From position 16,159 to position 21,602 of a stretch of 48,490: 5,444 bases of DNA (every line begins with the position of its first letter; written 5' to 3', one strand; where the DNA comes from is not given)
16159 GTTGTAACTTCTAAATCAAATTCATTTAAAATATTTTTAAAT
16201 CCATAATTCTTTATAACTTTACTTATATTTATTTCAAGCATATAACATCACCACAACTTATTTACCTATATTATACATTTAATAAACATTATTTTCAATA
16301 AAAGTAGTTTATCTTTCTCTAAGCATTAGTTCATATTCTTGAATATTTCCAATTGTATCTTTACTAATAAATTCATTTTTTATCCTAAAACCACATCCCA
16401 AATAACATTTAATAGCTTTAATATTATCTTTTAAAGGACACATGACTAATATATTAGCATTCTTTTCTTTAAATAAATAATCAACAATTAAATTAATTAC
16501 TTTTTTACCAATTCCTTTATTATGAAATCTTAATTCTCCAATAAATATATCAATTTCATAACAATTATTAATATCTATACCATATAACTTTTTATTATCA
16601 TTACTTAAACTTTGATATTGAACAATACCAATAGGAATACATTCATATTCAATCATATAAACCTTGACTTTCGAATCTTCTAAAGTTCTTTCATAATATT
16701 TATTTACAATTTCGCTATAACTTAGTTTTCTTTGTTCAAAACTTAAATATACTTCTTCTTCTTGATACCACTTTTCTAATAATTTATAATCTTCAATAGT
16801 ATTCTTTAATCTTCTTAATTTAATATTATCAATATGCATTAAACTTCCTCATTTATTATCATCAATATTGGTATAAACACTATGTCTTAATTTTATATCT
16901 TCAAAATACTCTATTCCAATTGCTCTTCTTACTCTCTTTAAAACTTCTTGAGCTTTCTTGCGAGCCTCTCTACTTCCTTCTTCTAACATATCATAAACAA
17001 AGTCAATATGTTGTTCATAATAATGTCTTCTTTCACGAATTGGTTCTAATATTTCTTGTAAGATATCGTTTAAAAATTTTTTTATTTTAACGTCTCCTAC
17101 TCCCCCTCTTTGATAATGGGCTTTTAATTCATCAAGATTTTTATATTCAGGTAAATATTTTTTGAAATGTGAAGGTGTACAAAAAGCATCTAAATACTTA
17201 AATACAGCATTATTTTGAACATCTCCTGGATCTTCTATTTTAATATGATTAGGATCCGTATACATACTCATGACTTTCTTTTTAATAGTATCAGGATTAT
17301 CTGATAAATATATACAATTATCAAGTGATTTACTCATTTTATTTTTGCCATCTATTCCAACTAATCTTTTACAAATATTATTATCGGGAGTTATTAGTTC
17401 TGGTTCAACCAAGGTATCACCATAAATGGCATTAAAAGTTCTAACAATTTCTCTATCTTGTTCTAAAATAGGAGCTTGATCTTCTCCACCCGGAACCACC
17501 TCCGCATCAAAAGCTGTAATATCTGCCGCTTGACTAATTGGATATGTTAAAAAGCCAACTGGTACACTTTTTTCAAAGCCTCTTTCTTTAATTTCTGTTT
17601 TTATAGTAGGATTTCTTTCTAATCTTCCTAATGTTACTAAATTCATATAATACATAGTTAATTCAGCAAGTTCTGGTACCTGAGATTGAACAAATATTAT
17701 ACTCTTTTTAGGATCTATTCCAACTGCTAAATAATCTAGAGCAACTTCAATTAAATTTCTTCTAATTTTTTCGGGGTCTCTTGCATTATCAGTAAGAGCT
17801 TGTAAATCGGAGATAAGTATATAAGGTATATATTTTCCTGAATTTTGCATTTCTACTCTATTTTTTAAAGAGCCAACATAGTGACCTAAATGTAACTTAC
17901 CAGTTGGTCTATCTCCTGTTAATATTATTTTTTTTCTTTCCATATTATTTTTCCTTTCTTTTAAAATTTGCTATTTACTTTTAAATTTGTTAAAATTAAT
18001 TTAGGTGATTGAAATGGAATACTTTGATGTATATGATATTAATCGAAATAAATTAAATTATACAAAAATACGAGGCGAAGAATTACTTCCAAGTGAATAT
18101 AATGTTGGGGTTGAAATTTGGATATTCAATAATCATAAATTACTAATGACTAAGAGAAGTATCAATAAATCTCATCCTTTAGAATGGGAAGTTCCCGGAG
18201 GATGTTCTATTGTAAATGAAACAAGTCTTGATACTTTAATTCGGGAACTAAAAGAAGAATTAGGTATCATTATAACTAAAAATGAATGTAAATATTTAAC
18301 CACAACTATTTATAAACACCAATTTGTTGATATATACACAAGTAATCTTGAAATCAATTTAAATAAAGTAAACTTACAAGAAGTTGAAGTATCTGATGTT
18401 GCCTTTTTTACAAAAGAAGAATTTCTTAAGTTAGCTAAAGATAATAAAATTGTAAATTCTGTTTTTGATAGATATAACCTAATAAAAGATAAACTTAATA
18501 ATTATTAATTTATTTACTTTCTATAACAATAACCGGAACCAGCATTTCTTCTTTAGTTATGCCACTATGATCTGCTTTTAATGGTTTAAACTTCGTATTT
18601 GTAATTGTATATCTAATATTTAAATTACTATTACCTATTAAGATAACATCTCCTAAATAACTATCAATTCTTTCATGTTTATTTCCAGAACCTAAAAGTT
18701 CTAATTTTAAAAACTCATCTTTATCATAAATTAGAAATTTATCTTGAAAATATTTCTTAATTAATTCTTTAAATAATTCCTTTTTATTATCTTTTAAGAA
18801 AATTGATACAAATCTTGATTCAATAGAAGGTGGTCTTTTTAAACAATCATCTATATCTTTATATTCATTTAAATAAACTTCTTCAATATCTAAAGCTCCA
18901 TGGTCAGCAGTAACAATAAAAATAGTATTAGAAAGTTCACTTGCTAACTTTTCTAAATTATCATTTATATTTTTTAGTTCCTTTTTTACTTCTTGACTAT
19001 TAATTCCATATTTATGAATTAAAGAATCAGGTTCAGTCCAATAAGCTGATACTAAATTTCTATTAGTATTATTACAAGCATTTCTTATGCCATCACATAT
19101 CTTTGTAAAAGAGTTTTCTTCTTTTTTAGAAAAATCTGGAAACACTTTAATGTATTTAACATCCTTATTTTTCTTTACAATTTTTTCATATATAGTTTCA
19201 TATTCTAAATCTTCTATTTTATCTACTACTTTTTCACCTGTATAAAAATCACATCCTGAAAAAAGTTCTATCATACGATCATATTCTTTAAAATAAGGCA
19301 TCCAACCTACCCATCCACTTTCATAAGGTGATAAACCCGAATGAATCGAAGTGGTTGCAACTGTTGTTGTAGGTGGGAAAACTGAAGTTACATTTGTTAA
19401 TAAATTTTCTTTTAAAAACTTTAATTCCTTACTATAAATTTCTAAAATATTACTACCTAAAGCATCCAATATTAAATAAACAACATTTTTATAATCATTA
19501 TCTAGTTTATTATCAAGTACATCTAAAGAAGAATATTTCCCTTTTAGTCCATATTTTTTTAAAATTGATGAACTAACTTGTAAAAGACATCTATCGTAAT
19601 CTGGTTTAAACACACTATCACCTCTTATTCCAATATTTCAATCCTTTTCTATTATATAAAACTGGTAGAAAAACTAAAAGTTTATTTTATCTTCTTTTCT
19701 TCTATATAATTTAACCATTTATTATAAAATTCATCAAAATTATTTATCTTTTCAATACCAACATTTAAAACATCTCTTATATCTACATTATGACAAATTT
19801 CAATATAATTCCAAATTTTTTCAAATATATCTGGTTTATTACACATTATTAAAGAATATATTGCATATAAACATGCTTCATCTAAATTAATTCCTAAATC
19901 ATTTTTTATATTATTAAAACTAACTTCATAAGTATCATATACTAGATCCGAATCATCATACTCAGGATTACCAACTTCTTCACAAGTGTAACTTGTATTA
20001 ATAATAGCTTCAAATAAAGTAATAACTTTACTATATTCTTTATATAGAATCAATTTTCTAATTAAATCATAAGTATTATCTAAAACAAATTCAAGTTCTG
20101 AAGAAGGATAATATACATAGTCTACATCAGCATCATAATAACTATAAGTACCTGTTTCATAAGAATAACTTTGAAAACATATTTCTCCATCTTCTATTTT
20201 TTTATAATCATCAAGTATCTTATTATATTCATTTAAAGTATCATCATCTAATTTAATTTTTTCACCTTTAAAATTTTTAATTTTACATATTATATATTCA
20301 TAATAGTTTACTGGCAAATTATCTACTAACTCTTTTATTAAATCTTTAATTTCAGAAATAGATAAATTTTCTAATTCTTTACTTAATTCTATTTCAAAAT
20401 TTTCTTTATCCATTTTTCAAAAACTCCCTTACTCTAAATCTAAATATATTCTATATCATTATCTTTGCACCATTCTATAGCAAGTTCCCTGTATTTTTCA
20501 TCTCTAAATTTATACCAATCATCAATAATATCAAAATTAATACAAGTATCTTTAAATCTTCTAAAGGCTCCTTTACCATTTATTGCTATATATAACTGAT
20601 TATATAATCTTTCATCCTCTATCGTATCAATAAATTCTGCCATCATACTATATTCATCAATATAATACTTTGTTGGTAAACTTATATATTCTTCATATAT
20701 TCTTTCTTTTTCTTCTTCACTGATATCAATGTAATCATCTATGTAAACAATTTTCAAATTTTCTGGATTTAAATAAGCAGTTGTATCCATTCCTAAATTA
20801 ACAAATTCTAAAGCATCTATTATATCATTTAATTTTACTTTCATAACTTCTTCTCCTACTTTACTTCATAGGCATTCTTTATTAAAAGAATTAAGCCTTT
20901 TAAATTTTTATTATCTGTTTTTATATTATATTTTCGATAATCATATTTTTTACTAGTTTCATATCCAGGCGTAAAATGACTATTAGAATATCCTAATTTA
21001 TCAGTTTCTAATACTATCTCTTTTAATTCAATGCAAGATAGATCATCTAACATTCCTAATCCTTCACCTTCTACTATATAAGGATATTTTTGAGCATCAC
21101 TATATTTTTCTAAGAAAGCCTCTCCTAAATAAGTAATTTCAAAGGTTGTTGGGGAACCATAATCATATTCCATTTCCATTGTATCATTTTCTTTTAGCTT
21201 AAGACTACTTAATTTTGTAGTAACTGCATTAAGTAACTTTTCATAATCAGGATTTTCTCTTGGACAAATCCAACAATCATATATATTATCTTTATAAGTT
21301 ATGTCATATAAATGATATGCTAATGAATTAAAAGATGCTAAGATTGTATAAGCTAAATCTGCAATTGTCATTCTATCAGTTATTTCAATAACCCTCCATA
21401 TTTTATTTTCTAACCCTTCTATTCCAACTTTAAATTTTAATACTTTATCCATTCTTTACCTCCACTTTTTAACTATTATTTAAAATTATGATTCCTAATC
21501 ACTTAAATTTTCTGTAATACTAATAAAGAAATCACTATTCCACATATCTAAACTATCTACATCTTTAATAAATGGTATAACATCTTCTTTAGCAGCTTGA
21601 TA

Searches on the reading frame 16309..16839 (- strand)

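Call 10: search_protein_families(library=pfam, proteins=[window:16309-16839:-], max_evalue=0.01)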
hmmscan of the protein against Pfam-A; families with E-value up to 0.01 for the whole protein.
window:16309-16839:- (176 aa): 6 families
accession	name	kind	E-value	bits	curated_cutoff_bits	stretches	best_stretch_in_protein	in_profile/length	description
PF13523.12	Acetyltransf_8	-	3e-14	53.3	27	1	16-157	4-143/145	Acetyltransferase (GNAT) domain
PF13302.13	Acetyltransf_3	-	7.4e-09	36.9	25.4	1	7-152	3-138/138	Acetyltransferase (GNAT) domain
PF00583.31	Acetyltransf_1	-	1e-07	32.7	20.7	1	29-151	9-116/116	Acetyltransferase (GNAT) family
PF13420.13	Acetyltransf_4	-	1.2e-07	32.4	24.3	1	16-155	7-138/155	Acetyltransferase (GNAT) domain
PF13673.13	Acetyltransf_10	-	0.0015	18.9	23.6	1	24-156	4-112/128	Acetyltransferase (GNAT) domain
PF13508.13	Acetyltransf_7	-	0.0085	16.9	27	0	104-152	39-83/84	Acetyltransferase (GNAT) domain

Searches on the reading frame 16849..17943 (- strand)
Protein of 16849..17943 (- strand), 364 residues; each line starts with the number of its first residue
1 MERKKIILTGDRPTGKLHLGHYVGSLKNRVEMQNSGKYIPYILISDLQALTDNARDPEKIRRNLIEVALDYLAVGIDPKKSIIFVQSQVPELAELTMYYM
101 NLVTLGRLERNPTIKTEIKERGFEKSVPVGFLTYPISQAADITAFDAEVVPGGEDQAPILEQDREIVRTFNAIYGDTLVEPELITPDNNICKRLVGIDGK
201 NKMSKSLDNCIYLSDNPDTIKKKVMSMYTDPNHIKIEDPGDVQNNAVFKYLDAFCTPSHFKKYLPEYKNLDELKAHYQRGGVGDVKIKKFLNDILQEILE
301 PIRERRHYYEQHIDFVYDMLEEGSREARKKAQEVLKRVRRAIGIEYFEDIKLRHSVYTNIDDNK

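Call 10: search_protein_families(library=pfam, proteins=[window:16849-17943:-], max_evalue=0.01)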
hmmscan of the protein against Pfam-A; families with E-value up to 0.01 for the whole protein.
window:16849-17943:- (364 aa): 1 family
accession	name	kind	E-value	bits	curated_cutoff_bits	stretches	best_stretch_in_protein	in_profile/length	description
PF00579.31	tRNA-synt_1b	-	7.3e-57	193.4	21.1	1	3-299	4-291/292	tRNA synthetases class I (W and Y)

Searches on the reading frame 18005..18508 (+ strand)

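Call 10: search_protein_families(library=pfam, proteins=[window:18005-18508:+], max_evalue=0.01)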
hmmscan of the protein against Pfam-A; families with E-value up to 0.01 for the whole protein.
window:18005-18508:+ (167 aa): 2 families
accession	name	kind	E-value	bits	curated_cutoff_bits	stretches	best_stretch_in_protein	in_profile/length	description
PF00293.34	NUDIX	-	5.1e-14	52.9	21.1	1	33-147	3-124/134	NUDIX domain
PF14815.12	NUDIX_4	-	0.00059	20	35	1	39-143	4-101/113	NUDIX domain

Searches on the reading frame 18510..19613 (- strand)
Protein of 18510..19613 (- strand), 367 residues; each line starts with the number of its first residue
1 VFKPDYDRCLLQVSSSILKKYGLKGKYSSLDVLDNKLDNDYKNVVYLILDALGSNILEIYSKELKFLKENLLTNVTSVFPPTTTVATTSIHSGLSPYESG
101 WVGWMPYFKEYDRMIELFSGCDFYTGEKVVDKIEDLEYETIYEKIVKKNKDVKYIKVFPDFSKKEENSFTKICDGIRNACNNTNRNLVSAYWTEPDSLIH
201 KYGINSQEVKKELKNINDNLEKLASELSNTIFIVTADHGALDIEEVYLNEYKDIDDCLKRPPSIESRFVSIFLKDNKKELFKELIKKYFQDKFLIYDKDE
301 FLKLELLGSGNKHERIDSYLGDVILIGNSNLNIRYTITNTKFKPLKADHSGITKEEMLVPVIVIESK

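Call 11: search_protein_families(library=pfam, proteins=[window:18510-19613:-], max_evalue=0.01)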
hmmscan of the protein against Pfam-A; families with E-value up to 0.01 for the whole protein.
window:18510-19613:- (367 aa): 5 families
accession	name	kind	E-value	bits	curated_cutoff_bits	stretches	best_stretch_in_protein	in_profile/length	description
PF01663.27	Phosphodiest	-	1.3e-18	68.1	23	1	44-340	1-330/342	Type I phosphodiesterase / nucleotide pyrophosphatase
PF01676.23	Metalloenzyme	-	0.00012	22.1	24.3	1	162-240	124-202/252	Metalloenzyme superfamily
PF00884.28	Sulfatase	-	0.00047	20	25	0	178-240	200-243/301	Sulfatase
PF08665.17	PglZ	-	0.0017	18.8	25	0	186-241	115-173/179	PglZ domain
PF19176.5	DUF5858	-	0.004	17.4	27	0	207-231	21-45/61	Family of unknown function (DUF5858)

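Call 39: search_protein_families(library=ncbifam, proteins=[window:18510-19613:-], max_evalue=0.01)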
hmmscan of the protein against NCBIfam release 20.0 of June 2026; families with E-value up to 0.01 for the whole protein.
window:18510-19613:- (367 aa): 1 family
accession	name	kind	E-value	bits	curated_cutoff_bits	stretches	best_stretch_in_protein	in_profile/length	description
NF042991.1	alk_phos_PafA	equivalog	0.0099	14.3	650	1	182-258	300-381/554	alkaline phosphatase PafA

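Call 40: search_protein_families(library=phrogs, proteins=[window:18510-19613:-], max_evalue=0.01)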
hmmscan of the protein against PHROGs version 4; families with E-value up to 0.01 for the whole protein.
window:18510-19613:- (367 aa): 0 families

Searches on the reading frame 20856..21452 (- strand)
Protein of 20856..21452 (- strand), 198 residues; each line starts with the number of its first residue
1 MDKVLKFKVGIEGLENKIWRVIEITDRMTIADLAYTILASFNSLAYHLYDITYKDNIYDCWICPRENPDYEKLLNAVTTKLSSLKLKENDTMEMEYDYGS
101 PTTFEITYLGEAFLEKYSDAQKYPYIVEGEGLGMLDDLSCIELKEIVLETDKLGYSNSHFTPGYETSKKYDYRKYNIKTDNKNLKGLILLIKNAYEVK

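Call 6: search_protein_families(library=pfam, proteins=[window:20856-21452:-], max_evalue=0.01)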
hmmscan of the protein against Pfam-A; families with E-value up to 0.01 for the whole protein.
window:20856-21452:- (198 aa): 1 family
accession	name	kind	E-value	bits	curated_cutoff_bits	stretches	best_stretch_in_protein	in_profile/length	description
PF07929.16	PRiA4_ORF3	-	4.6e-18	66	26.6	1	3-141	1-135/173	Plasmid pRiA4b ORF-3-like protein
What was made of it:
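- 20856..21452 (-): PRiA4_ORF3 (MM3350-like) protein, 11 nt upstream of copy 2. Pfam E 4.6e-18 (call 6).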

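Call 7: search_protein_families(library=padloc, proteins=[window:20856-21452:-], max_evalue=0.01)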
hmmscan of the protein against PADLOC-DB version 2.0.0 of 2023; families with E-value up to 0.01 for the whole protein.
window:20856-21452:- (198 aa): 0 families

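Call 39: search_protein_families(library=ncbifam, proteins=[window:20856-21452:-], max_evalue=0.01)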
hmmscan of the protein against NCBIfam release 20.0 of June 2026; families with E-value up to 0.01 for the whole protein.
window:20856-21452:- (198 aa): 0 families

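Call 40: search_protein_families(library=phrogs, proteins=[window:20856-21452:-], max_evalue=0.01)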
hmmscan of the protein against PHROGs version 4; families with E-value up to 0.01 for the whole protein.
window:20856-21452:- (198 aa): 0 families

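Call 99: search_solved_structures(query=window:20856-21452:-, max_evalue=0.1)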
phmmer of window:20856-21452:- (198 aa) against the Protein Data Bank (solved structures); distinct sequences matched with E-value up to 0.1: 1.
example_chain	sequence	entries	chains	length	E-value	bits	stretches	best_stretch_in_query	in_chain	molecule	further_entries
2i1s_A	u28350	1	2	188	0.00042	23.6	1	2-141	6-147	Hypothetical protein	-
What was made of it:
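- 20856..21452 (-): PDB 2I1S at E 4e-4 (call 99).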
